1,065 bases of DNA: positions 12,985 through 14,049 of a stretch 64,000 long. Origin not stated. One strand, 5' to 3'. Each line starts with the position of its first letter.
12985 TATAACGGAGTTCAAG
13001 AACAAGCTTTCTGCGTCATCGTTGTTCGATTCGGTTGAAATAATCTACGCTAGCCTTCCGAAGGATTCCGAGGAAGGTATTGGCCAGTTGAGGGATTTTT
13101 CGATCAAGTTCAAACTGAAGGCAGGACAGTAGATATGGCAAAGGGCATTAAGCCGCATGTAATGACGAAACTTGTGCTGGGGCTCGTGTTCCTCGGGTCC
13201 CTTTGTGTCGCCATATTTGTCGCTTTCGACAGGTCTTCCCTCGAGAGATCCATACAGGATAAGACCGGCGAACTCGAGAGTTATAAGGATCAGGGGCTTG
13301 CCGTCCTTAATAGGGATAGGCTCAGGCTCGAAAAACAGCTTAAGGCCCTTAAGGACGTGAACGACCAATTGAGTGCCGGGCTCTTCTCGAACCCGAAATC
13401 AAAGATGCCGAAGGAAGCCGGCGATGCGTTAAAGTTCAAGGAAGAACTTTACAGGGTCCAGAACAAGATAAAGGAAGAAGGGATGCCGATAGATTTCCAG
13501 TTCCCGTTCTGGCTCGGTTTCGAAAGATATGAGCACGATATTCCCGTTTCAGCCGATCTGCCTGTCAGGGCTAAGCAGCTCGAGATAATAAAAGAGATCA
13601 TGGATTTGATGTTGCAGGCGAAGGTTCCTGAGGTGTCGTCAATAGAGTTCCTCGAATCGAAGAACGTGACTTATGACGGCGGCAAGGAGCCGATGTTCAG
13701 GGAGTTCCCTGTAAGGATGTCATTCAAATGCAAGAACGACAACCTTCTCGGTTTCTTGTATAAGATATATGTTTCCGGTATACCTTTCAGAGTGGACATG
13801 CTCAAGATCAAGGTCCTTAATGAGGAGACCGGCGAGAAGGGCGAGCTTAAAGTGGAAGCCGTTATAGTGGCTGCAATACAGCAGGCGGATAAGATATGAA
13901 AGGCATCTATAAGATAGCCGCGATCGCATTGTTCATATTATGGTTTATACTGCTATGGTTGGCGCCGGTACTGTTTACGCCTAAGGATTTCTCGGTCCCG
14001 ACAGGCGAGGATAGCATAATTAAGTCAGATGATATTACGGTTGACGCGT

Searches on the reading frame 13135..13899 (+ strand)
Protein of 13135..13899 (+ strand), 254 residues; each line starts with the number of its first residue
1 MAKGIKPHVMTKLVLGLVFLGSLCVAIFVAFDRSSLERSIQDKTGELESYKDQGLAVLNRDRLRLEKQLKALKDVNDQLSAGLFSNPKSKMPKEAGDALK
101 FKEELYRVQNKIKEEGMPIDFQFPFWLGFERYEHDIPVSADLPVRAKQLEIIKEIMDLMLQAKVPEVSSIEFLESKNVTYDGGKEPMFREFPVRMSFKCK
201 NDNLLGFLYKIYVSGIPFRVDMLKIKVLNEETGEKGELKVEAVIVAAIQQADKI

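Call 4: search_protein_families(library=pfam, proteins=[window:13135-13899:+], max_evalue=0.1)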
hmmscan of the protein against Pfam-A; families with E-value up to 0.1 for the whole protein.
window:13135-13899:+ (254 aa): 1 family
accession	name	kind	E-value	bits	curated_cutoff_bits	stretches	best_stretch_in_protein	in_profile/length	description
PF18440.7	GlcNAc-1_reg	-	0.012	16.5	26.4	0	33-60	26-53/87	Putative GlcNAc-1 phosphotransferase regulatory domain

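Call 5: search_protein_families(library=ncbifam, proteins=[window:13135-13899:+], max_evalue=0.1)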
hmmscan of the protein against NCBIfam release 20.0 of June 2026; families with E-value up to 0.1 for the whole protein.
window:13135-13899:+ (254 aa): 3 families
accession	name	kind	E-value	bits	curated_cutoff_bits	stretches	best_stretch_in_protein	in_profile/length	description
NF038287.2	Amuc_1100_fam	equivalog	1e-08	35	180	1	34-232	36-250/326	Amuc_1100 family pilus-like protein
NF040576.1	T2SS_GspM_XpsM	equivalog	0.056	13.1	60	0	182-248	107-178/180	type II secretion system protein GspM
NF041864.1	EpsV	equivalog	0.059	11.9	800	0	135-210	81-153/484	PCP family exopolysaccharide biosynthesis protein EpsV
